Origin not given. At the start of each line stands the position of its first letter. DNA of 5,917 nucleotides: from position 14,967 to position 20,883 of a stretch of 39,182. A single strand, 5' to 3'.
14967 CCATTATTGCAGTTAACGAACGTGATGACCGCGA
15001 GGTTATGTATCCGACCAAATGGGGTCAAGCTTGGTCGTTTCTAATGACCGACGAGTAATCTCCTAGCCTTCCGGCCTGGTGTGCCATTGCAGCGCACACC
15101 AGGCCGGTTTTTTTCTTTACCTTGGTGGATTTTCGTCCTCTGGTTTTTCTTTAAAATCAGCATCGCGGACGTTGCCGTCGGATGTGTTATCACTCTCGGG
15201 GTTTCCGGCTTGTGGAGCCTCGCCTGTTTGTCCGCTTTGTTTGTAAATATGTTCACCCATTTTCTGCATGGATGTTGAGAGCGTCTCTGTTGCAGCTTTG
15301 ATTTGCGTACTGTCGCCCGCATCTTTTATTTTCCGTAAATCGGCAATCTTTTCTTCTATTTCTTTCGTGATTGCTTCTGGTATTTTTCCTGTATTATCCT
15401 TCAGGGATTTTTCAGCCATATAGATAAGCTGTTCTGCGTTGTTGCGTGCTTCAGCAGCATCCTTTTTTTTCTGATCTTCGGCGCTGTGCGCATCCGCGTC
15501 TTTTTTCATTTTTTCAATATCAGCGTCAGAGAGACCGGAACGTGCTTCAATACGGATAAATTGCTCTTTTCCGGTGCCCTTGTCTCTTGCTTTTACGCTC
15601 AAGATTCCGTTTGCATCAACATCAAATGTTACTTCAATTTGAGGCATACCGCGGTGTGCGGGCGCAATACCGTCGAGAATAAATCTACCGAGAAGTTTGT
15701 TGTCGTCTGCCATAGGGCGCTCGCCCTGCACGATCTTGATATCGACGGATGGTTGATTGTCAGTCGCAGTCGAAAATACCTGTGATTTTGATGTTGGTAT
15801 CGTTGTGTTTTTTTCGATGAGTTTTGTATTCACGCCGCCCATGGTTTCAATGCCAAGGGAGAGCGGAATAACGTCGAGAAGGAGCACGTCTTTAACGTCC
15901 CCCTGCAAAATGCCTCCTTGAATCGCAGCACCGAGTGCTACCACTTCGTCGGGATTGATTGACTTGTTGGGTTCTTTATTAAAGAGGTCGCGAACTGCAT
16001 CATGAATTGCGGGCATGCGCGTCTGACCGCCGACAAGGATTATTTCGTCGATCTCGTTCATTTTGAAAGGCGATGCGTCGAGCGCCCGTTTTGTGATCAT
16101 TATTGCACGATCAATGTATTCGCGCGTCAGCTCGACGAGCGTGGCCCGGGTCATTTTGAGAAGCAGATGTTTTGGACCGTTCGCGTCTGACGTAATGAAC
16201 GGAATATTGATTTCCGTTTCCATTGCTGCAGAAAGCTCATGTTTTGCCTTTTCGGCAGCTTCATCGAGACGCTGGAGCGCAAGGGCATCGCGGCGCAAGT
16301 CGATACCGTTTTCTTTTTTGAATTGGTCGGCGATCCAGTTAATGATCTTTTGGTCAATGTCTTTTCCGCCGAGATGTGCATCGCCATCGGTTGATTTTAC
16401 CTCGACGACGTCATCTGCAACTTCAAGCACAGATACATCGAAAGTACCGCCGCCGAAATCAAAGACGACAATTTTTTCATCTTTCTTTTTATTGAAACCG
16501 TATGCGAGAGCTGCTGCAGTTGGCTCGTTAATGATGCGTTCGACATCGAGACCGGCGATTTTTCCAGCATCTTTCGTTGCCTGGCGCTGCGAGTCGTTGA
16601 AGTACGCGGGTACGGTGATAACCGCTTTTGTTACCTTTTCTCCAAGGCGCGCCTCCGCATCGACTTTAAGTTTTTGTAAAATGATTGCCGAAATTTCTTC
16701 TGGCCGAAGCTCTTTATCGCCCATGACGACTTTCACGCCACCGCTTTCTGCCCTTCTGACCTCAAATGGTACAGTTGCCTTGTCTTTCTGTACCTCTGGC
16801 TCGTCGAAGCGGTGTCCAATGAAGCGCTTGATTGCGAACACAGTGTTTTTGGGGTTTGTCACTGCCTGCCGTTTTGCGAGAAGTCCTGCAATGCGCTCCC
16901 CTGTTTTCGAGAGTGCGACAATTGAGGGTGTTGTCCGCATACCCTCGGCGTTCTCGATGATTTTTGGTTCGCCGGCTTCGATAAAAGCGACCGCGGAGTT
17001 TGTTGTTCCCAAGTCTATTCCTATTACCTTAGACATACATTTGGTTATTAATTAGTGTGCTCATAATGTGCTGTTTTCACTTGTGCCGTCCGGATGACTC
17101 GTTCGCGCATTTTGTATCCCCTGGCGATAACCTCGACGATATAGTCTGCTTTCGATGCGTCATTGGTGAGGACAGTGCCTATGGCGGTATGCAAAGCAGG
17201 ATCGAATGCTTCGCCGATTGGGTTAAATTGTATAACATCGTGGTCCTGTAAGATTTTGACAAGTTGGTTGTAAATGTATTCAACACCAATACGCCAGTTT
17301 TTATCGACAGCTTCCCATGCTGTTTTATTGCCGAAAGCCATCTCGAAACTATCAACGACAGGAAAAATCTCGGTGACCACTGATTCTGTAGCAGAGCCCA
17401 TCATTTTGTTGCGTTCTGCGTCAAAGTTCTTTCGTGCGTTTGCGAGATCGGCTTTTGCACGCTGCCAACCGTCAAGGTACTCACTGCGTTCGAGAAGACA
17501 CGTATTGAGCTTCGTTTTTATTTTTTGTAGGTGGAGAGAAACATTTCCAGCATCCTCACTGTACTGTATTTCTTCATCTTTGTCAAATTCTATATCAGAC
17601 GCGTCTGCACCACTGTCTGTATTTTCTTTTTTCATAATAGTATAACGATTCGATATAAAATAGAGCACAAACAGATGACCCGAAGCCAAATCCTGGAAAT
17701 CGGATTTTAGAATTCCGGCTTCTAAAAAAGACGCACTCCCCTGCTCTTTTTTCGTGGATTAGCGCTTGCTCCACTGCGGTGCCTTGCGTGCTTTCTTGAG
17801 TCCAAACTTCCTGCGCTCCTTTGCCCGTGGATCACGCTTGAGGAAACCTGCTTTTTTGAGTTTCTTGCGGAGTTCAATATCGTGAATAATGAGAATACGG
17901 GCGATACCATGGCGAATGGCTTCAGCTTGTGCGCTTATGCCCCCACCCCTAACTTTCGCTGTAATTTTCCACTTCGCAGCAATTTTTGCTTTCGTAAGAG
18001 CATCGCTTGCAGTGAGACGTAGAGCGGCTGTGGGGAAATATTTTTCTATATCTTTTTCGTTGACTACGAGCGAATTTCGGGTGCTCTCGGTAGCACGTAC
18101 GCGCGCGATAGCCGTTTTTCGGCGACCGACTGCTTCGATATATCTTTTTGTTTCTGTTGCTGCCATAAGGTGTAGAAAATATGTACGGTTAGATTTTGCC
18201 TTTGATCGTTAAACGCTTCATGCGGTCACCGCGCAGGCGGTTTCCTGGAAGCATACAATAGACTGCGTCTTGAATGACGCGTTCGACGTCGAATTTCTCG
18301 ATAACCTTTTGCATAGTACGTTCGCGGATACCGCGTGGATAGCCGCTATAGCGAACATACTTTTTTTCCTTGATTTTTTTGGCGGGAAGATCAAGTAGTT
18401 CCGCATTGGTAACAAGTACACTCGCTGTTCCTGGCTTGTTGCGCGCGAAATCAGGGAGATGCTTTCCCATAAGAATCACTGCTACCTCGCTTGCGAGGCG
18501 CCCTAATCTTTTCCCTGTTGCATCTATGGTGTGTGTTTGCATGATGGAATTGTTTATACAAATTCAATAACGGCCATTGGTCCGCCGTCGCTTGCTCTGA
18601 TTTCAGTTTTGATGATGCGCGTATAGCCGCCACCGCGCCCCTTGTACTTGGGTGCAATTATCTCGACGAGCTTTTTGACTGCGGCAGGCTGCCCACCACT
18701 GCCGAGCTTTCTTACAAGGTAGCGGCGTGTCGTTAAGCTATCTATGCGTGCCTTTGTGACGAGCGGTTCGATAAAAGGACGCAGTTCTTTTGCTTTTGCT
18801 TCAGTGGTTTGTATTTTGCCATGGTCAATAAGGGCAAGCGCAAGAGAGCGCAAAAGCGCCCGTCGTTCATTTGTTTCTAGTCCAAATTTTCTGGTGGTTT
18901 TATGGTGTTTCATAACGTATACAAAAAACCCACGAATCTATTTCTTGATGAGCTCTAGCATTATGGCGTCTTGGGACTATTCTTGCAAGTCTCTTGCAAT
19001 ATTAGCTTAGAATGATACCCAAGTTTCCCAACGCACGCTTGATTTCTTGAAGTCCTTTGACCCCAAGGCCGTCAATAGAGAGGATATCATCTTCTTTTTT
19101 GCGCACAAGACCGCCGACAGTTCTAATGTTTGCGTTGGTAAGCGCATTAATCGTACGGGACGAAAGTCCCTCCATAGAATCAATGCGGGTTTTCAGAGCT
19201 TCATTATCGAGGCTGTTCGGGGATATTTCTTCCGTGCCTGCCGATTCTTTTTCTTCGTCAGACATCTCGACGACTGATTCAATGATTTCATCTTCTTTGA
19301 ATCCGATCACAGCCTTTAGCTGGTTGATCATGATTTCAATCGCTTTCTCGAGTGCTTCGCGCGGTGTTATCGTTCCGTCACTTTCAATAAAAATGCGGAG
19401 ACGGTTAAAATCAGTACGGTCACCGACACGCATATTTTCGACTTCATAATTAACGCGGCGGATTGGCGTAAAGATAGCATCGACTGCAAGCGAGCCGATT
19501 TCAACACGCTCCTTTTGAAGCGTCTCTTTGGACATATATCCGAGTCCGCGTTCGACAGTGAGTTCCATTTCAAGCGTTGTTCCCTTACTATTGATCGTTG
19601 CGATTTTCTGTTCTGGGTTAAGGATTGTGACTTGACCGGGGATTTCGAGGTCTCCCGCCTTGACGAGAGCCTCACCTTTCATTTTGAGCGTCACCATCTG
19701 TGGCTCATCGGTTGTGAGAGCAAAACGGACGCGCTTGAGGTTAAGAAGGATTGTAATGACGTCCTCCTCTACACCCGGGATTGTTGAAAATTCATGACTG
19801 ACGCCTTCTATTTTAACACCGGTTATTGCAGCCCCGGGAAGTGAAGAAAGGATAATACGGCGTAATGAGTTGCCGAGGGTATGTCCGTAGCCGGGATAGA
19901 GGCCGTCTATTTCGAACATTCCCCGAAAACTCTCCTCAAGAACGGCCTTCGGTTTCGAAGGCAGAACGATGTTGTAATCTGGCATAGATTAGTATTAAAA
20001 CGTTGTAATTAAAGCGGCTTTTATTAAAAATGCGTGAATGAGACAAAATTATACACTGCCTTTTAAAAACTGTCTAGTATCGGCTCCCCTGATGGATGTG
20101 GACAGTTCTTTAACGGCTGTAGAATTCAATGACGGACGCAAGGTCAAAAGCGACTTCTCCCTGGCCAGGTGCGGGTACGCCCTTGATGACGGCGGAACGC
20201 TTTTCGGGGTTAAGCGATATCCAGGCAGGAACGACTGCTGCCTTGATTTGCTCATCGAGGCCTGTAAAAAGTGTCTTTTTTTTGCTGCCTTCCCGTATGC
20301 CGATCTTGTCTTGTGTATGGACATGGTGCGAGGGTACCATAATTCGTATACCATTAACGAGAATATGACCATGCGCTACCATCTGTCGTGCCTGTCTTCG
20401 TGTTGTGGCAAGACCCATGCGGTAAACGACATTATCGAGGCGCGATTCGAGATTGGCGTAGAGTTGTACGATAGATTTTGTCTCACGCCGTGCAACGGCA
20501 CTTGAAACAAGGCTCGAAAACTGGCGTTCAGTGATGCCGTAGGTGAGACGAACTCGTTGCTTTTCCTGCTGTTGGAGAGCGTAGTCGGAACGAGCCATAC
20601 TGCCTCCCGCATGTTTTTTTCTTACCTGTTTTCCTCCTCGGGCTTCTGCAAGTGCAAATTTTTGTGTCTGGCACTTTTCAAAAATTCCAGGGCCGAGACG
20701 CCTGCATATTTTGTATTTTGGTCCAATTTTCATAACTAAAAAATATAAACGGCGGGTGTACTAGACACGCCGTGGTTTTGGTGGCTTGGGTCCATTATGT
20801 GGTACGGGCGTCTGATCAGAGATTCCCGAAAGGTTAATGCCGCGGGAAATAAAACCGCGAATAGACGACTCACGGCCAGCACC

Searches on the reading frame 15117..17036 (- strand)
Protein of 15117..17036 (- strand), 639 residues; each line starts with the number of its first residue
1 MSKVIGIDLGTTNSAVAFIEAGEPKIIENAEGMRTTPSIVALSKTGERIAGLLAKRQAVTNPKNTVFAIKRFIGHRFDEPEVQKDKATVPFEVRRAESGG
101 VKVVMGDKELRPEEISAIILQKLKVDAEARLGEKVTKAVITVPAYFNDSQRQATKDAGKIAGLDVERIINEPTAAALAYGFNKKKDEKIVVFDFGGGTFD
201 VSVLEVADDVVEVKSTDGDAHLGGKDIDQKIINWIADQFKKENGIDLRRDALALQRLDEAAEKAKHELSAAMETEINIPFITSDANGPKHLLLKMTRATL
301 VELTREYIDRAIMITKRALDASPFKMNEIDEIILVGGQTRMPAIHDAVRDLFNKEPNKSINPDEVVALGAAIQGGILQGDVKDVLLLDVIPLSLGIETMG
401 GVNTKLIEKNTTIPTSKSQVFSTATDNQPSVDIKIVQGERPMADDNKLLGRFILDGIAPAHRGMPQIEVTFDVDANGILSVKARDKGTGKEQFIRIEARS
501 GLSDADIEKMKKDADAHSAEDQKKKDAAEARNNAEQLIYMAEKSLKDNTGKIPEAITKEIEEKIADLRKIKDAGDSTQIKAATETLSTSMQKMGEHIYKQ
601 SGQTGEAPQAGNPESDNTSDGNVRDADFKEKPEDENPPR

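Call 8: search_protein_families(library=pfam, proteins=[window:15117-17036:-], max_evalue=0.01)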
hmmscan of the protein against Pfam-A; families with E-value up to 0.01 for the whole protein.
window:15117-17036:- (639 aa): 3 families
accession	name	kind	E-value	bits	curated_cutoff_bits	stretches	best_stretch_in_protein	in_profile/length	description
PF00012.26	HSP70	-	8e-243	807.5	20.6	1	4-599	1-599/599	Hsp70 protein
PF06723.19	MreB_Mbl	-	8.4e-17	61.4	27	1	128-371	86-316/327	MreB/Mbl protein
PF01968.24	Hydantoinase_A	-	0.0087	15.8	22.9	0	156-205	46-97/291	Hydantoinase/oxoprolinase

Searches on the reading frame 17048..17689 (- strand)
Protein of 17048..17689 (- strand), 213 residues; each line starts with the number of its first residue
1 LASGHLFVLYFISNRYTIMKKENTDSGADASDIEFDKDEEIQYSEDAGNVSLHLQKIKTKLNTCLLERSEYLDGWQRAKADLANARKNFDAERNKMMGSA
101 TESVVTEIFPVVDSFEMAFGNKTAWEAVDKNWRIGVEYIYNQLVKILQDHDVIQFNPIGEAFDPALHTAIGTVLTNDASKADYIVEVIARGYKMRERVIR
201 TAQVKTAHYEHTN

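Call 89: search_protein_families(library=pfam, proteins=[window:17048-17689:-], max_evalue=0.01)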
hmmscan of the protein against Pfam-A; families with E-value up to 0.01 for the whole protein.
window:17048-17689:- (213 aa): 1 family
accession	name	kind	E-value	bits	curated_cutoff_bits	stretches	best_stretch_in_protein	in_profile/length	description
PF01025.24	GrpE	-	4e-37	127.9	25.8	1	54-207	13-164/165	GrpE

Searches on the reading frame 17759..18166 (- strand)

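Call 89: search_protein_families(library=pfam, proteins=[window:17759-18166:-], max_evalue=0.01)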
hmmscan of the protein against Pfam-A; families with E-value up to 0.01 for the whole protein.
window:17759-18166:- (135 aa): 1 family
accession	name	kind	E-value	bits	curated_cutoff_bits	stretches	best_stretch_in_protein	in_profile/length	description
PF00380.25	Ribosomal_S9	-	1.3e-38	132.7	22.5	1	14-135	1-121/121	Ribosomal protein S9/S16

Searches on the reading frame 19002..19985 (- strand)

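Call 8: search_protein_families(library=pfam, proteins=[window:19002-19985:-], max_evalue=0.01)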
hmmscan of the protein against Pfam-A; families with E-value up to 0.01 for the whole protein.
window:19002-19985:- (327 aa): 5 families
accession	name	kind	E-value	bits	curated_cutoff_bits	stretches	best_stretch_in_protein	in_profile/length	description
PF01000.31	RNA_pol_A_bac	-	1.9e-30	105.9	33.9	1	57-173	1-119/119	RNA polymerase Rpb3/RpoA insert domain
PF01193.29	RNA_pol_L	-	6.4e-23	80.7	24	1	31-223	5-74/74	RNA polymerase Rpb3/Rpb11 dimerisation domain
PF03118.21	RNA_pol_A_CTD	-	1.8e-14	53.6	23.8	1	260-320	7-66/67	Bacterial RNA polymerase, alpha chain C terminal domain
PF13656.11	RNA_pol_L_2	-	1.5e-05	25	27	0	194-226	40-72/75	RNA polymerase Rpb3/Rpb11 dimerisation domain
PF14520.12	HHH_5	-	0.00023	22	27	1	269-319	5-55/57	Helix-hairpin-helix domain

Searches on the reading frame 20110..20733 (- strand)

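Call 8: search_protein_families(library=pfam, proteins=[window:20110-20733:-], max_evalue=0.01)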
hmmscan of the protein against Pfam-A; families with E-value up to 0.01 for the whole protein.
window:20110-20733:- (207 aa): 3 families
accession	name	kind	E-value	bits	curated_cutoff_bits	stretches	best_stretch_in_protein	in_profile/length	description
PF01479.30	S4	-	9e-17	61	22.8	1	98-144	2-48/48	S4 domain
PF00163.24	Ribosomal_S4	-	6e-14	53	23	1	3-87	3-86/95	Ribosomal protein S4/S9 N-terminal domain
PF22421.1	SYY_C-terminal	-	1e-05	25.8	27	1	97-145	19-67/83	Tyrosine--tRNA ligase SYY-like C-terminal domain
